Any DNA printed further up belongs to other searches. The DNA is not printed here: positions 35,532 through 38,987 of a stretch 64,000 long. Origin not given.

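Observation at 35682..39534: Pilin-like gene followed by a 1051-aa beta-propeller/Ig-like surface protein: candidate cell-surface attachment module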

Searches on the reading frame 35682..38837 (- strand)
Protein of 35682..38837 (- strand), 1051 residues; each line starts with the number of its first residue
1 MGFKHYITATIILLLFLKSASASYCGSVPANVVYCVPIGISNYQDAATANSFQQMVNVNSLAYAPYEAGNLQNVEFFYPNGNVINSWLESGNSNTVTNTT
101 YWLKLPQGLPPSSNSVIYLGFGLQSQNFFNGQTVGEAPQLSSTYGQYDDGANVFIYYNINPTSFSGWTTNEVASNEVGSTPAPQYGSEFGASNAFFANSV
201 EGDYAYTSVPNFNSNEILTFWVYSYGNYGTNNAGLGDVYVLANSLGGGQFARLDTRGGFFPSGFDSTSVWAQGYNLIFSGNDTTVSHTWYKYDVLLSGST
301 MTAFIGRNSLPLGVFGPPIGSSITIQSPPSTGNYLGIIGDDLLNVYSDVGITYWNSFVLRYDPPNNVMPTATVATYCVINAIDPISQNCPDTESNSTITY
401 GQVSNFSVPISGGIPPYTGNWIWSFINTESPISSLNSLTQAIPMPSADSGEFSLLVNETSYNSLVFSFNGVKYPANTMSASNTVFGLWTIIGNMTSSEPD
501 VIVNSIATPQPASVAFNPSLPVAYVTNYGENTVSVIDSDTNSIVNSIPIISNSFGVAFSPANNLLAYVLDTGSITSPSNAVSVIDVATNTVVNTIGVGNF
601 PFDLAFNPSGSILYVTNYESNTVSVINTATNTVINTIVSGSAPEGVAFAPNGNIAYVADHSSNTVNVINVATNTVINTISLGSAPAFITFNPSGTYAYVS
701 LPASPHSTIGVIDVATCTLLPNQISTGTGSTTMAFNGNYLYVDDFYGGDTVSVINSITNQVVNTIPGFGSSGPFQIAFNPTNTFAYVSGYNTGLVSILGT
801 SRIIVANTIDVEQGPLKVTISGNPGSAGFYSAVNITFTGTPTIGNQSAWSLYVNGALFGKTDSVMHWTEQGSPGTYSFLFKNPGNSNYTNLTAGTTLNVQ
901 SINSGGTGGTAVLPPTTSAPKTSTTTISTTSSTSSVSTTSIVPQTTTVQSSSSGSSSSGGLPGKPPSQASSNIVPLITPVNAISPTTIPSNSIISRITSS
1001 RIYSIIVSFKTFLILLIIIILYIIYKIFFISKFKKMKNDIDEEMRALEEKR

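Call 3: search_protein_families(library=pfam, proteins=[window:35682-38837:-], max_evalue=0.1)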
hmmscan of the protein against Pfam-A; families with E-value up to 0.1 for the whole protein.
window:35682-38837:- (1051 aa): 11 families
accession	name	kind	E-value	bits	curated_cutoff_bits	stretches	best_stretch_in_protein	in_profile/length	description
PF25174.1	Beta-prop_THOC3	-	7.4e-16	58.4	305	2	513-637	51-167/272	THOC3 beta-propeller domain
PF10282.15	Lactonase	-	1.1e-07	31.9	21.7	2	515-629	197-321/344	Lactonase, 7-bladed beta-propeller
PF21783.3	YNCE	-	1.3e-05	25.1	27.1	1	609-694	38-123/339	YNCE-like beta-propeller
PF23414.1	Beta-prop_EML_2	-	1.3e-05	25.1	90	1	604-699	4-98/266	Echinoderm microtubule-associated protein second beta-propeller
PF02239.22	Cytochrom_D1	-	0.00017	20.7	25.5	1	525-774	93-363/368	Cytochrome D1 heme domain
PF12894.13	ANAPC4_WD40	-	0.00054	20.6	22.9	0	557-640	2-79/91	Anaphase-promoting complex subunit 4 WD40 domain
PF12420.13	DUF3671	-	0.0061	16.5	34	1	992-1038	183-220/223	Fam-L, Fam-M like protein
PF01436.27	NHL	-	0.0062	17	20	0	643-665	4-25/28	NHL repeat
PF25168.1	Beta-prop_WDR36-Utp21_2nd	-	0.043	13.5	84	0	540-666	188-305/335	WDR36/Utp21 second beta-propeller domain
PF10102.14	DUF2341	-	0.062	14.2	23.4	0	72-134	3-64/84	Domain of unknown function (DUF2341)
PF02009.21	RIFIN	-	0.08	13.3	32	0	994-1038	275-317/327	Rifin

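Call 4: search_protein_families(library=ncbifam, proteins=[window:35682-38837:-], max_evalue=0.1)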
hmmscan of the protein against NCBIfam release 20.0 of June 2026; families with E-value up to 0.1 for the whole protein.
window:35682-38837:- (1051 aa): 13 families
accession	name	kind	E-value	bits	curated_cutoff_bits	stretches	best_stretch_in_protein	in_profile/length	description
TIGR02276.1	beta_rpt_yvtn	repeat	6.4e-46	154.1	27.85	5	608-648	1-41/42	beta-propeller repeat protein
TIGR03866.1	PQQ_ABC_repeats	subfamily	1.2e-36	126.4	287.3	3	522-716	12-198/310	PQQ-dependent catabolism-associated beta-propeller protein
NF052340.1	hydrazine_beta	equivalog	6.9e-24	84.6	560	2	601-716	35-150/372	hydrazine synthase subunit beta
NF052460.1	L-NosZ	equivalog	5.1e-21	74.7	700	2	523-715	57-246/480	clade III lactonase-type nitrous-oxide reductase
NF052342.1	hydrazine_BC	exception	5.1e-19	67.9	1250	2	601-729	41-169/690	hydrazine synthase subunit beta-gamma fusion subunit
NF052280.1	7_blade_YncE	equivalog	1.2e-18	67.1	400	4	578-657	237-315/338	7-bladed beta-propeller protein YncE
NF048007.1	MmpL3Stblzr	equivalog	9.6e-16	57.9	600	2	576-672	245-338/366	MmpL3/TtfA transport complex stabilizer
NF038117.1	choice_anch_I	subfamily_domain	2.7e-08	33.1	300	1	514-718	4-208/458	choice-of-anchor I family protein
NF008258.1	PRK11028.1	equivalog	0.00055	19.1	370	0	637-672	172-207/330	6-phosphogluconolactonase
TIGR03907.1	QH_beta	equivalog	0.0032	16.6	223.2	0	614-676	5-68/338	quinohemoprotein amine dehydrogenase subunit beta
NF050136.1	PGL_lacton_Staph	exception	0.038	13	500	0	636-669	184-217/341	6-phosphogluconolactonase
NF052633.1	LysR_TF_PsrA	exception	0.044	12.7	540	0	505-560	98-153/297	L-proline-binding transcription factor PsrA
NF038015.2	AztD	exception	0.075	11.7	400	0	651-687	314-350/356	zinc metallochaperone AztD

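Call 8: find_homologous_proteins(query=window:35682-38837:-)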
Query window:35682-38837:- (1051 aa): 296 proteins with E <= 0.001 among 8000 candidates; the best 120 are listed.
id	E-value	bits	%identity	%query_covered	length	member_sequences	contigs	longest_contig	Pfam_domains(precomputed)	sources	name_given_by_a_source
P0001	0.0e+0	2283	100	100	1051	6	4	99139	PF10282.16,PF25174.2,PF23381.2,PF21783.3,PF23414.2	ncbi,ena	-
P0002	7.0e-152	526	47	33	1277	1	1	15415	PF10102.15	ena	-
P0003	3.1e-122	428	42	33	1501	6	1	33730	-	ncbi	-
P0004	7.9e-122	426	41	39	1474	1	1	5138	-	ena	-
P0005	7.8e-121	423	48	33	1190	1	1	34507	-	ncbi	-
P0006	8.5e-121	423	42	33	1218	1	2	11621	-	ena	-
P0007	1.8e-119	418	41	36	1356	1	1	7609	-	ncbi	-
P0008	7.3e-113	396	45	28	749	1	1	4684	PF25174.2,PF24814.2,PF23381.2,PF03646.21,PF21783.3,PF02239.23,PF24684.2,PF01436.28,PF08450.19,PF22494.4,PF10282.16,PF20067.6,PF23414.2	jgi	-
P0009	7.1e-112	393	47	33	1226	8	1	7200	-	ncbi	ncbi:MAG: hypothetical protein QXZ36_06725, partial [Thermoproteota archaeon]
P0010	3.7e-111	391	49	13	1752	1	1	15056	-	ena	-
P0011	8.5e-110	386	45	35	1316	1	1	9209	-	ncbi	-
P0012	1.3e-106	376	44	33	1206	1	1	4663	-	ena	-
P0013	2.7e-106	375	46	33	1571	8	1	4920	-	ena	-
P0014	3.2e-105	371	43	34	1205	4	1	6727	-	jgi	jgi:hypothetical protein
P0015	5.5e-105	370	45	33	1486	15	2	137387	-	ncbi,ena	-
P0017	2.6e-102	362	44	33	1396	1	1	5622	PF10102.15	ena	-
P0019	7.4e-102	360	44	35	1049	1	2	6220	PF10102.15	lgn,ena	-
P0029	2.1e-85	306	44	33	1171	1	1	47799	PF13385.14,PF10102.15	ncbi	ncbi:MAG: LamG-like jellyroll fold domain-containing protein [Candidatus Parvarchaeum sp.]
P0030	1.0e-78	283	60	13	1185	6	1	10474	PF13385.14,PF10102.15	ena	-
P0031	1.2e-78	283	44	33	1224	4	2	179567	PF13385.14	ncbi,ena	-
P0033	5.0e-77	278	42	33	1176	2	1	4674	PF13385.14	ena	-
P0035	5.8e-75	271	45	33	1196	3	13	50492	PF13385.14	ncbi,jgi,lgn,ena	jgi:hypothetical protein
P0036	4.4e-74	268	43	34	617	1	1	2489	PF10102.15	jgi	jgi:hypothetical protein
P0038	8.4e-73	264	47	14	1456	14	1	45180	PF13385.14,PF10102.15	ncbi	-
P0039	1.1e-71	260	55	14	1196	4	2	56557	PF13385.14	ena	-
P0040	1.3e-71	260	59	12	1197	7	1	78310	PF13385.14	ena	-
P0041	1.5e-71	260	53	13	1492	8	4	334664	PF10282.16,PF25174.2,PF01731.27,PF21783.3,PF02239.23,PF10102.15,PF01436.28,PF23414.2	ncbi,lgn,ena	-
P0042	4.2e-70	255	55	13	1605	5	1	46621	PF13385.14,PF10102.15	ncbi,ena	-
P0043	5.7e-69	251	43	32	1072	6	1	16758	PF13360.14,PF13385.14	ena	-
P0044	6.3e-69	251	54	13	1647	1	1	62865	PF13715.13,PF00496.28,PF10102.15,PF13620.13,PF17210.10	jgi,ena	jgi:hypothetical protein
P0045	5.4e-68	248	31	39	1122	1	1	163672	PF10102.15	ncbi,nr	ncbi:MAG: hypothetical protein KGI06_01085, partial [Candidatus Micrarchaeota archaeon]|nr:hypotheti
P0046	2.5e-66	242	48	17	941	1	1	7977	PF00801.27,PF09851.15,PF10102.15,PF18911.7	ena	-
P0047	4.1e-66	242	55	12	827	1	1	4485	PF09851.15,PF10102.15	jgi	jgi:hypothetical protein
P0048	4.1e-65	238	42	13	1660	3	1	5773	PF13385.14,PF10102.15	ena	-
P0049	4.1e-65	238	53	12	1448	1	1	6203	PF10102.15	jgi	-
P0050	2.9e-64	236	48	13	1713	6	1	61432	PF10102.15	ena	-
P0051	1.4e-63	233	56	14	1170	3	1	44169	PF13385.14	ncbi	-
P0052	3.3e-61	225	44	15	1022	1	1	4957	PF10102.15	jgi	-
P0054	6.6e-61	224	51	14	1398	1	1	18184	PF00354.25,PF13385.14,PF10102.15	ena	-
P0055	7.0e-60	221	50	13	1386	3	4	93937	PF10102.15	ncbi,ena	-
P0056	1.3e-59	220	57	12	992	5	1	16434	PF10102.15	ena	-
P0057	3.7e-59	219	50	7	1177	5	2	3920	PF13385.14,PF10102.15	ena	-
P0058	4.0e-59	219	59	12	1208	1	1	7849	PF10102.15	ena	-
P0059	4.2e-59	219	55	15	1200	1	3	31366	PF13385.14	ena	-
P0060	4.7e-59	218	55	14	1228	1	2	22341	PF13385.14,PF10102.15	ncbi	-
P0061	3.3e-58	216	44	12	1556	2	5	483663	PF13573.13,PF13927.13,PF10102.15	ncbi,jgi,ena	jgi:hypothetical protein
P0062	8.2e-57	211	38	26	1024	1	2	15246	PF13385.14,PF10102.15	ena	-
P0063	1.0e-56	211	57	14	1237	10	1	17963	PF13385.14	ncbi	-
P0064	1.6e-55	207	59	12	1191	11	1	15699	PF13385.14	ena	-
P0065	1.9e-55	206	53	12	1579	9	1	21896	PF10102.15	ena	-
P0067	2.2e-54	203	56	12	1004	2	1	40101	PF10102.15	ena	-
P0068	3.6e-54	202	55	12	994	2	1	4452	PF10102.15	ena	-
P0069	5.3e-54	202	56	12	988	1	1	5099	PF10102.15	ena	-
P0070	7.9e-54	201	60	12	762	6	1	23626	PF10102.15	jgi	jgi:hypothetical protein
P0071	2.7e-53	199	46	13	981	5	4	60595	PF10102.15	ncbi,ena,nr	ncbi:MAG: DUF2341 domain-containing protein [Candidatus Parvarchaeota archaeon]|nr:DUF2341 domain-co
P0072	3.9e-53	199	59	12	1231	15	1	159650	PF13385.14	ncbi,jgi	jgi:hypothetical protein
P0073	5.0e-53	198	49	15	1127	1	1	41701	PF10102.15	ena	-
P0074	5.4e-53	198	56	13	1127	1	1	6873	PF10102.15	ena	-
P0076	7.7e-53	198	52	16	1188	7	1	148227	PF13385.14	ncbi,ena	-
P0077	8.6e-53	198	56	13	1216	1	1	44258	PF10102.15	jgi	-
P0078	1.3e-52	197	49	15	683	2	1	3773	PF10102.15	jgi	jgi:hypothetical protein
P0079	2.0e-52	196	55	12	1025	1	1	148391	PF10102.15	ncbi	ncbi:MAG: DUF2341 domain-containing protein [Candidatus Parvarchaeum sp.]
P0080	5.4e-52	195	56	7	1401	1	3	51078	PF13385.14,PF02210.32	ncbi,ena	-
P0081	5.4e-52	195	52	12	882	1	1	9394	PF02369.23,PF10102.15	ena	-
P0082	7.4e-52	195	56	13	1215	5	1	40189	PF10102.15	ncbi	-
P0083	1.3e-51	194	52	13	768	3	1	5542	PF10102.15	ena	-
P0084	2.3e-51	193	55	12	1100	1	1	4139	PF02369.23,PF10102.15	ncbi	ncbi:MAG: DUF2341 domain-containing protein, partial [Candidatus Micrarchaeaceae archaeon]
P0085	2.7e-51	193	57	12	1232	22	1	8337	PF13385.14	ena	-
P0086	3.1e-51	192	38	33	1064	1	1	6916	PF13360.14,PF13385.14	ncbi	-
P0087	3.4e-51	192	59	12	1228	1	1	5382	PF13385.14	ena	-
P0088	3.7e-51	192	52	13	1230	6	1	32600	PF10102.15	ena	-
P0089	9.8e-51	191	49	12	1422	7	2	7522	PF13715.13,PF07210.19,PF10102.15,PF13620.13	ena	-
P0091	3.2e-49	186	54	13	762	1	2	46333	PF10102.15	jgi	-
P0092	3.3e-49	186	53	13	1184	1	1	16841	PF10102.15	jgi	jgi:hypothetical protein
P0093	3.5e-49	186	50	13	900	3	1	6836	PF02369.23,PF10102.15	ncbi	-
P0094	2.7e-48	183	50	12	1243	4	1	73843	PF10102.15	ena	-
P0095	3.5e-48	182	54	12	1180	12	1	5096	PF13385.14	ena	-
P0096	5.9e-48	182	53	12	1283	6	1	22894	PF10102.15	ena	-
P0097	6.6e-48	181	50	12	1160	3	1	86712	PF10102.15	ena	-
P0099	4.4e-47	179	58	12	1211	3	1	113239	PF13385.14,PF10102.15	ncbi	-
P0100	5.0e-47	179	50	12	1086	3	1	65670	PF10102.15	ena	-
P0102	3.6e-46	176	41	13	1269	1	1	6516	PF13385.14,PF10102.15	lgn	-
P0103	4.0e-46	176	55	13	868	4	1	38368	PF13385.14,PF10102.15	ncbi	-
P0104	5.6e-46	175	59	12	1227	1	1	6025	PF13385.14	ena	-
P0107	7.5e-45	171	50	16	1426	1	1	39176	PF10102.15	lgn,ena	-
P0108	1.2e-41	161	52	14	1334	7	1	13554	PF10102.15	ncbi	ncbi:MAG: hypothetical protein QXU98_02190 [Candidatus Parvarchaeota archaeon]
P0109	1.2e-41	161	45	12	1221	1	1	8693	PF13927.13,PF16640.12,PF10102.15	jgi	jgi:hypothetical protein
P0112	4.5e-41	159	42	14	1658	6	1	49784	PF10102.15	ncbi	-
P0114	2.4e-40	156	56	14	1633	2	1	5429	PF10102.15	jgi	-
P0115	3.4e-40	156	51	17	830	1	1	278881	PF10102.15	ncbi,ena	-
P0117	4.0e-39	152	57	13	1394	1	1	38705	PF10102.15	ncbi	-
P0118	4.0e-39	152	55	14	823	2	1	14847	PF16640.12,PF02018.24,PF10102.15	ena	-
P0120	9.1e-39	151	54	16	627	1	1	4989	PF09851.15,PF10102.15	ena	-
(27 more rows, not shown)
